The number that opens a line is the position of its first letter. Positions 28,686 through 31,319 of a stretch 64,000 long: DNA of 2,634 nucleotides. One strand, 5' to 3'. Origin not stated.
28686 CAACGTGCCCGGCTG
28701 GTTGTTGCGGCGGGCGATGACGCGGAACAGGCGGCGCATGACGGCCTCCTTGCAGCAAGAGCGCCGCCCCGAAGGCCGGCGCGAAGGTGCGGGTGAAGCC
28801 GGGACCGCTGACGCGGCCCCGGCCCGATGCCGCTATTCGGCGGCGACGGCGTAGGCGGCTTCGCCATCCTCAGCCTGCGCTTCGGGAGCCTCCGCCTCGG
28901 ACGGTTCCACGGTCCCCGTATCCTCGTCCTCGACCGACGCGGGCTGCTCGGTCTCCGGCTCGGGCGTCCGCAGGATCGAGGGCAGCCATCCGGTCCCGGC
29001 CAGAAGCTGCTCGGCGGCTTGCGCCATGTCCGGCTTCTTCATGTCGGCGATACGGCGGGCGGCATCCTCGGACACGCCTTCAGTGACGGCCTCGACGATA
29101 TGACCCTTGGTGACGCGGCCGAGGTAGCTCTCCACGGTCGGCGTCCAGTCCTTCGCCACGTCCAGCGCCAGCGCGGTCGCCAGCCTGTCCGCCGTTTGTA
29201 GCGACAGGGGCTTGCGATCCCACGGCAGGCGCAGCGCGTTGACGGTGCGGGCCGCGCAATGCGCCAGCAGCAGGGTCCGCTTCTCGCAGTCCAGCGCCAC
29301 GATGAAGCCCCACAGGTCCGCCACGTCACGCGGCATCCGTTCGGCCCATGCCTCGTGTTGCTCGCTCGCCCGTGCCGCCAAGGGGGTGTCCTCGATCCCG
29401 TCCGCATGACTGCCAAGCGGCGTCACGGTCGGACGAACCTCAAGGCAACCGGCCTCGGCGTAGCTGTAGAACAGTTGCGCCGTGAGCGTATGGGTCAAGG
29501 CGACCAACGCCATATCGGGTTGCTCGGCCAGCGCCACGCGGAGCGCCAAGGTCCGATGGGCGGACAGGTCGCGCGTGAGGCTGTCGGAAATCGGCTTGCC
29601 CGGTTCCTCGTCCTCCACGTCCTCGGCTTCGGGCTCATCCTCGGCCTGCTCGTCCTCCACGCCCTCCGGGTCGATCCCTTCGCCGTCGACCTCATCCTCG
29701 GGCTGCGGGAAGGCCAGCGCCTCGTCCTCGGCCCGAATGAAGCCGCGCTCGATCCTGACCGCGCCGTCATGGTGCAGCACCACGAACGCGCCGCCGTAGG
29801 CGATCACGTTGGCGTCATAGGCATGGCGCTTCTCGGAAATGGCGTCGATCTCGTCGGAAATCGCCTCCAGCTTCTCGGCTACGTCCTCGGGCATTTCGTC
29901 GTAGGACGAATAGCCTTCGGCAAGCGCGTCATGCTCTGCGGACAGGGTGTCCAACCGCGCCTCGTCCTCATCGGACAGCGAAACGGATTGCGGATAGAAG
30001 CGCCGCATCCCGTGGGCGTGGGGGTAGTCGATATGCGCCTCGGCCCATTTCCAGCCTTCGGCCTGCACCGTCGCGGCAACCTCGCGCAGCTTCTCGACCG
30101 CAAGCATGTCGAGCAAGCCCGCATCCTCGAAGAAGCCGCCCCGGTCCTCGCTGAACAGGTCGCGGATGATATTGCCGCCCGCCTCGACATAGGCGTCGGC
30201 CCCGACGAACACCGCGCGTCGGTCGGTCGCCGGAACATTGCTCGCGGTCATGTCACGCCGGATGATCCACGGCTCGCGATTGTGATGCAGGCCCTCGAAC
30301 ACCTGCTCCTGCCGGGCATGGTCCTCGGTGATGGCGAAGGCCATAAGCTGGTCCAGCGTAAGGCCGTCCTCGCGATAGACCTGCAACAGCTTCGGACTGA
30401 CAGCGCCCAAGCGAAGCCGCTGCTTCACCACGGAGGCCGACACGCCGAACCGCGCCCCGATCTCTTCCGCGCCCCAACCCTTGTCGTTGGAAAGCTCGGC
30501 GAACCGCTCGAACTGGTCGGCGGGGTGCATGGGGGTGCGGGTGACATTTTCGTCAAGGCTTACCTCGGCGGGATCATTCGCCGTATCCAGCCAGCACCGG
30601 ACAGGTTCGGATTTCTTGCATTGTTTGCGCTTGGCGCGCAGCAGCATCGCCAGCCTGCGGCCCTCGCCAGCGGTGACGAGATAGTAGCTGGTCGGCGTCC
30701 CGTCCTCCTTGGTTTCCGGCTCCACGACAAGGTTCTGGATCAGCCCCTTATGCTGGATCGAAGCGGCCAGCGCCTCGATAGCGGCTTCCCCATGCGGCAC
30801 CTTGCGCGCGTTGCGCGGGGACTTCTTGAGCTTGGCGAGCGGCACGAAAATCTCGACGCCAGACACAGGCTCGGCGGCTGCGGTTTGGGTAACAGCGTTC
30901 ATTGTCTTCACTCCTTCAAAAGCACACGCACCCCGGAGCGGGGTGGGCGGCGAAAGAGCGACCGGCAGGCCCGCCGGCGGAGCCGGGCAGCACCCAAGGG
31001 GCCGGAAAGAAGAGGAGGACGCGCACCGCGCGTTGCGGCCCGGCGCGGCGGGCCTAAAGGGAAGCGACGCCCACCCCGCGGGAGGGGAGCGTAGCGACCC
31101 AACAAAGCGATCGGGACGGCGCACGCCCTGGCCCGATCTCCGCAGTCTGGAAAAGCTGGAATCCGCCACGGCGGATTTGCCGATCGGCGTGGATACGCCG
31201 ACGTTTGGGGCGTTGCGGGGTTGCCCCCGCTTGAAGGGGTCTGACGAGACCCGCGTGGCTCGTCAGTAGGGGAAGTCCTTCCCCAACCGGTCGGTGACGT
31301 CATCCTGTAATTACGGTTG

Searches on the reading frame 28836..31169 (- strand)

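Call 10: search_protein_families(library=padloc, proteins=[window:28836-31169:-], max_evalue=0.001)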
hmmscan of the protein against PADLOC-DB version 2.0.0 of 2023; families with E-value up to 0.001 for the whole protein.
window:28836-31169:- (778 aa): 0 families

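Call 11: search_protein_families(library=pfam, proteins=[window:28836-31169:-], max_evalue=0.001)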
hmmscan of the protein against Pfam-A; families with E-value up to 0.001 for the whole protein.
window:28836-31169:- (778 aa): 2 families
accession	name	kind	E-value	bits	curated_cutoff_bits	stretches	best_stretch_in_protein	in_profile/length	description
PF17762.8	HTH_ParB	-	0.00018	22.1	22.6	1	218-293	7-82/102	ParB HTH domain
PF02195.25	ParB_N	-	0.00079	19.9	26.3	0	109-173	6-63/95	ParB N-terminal domain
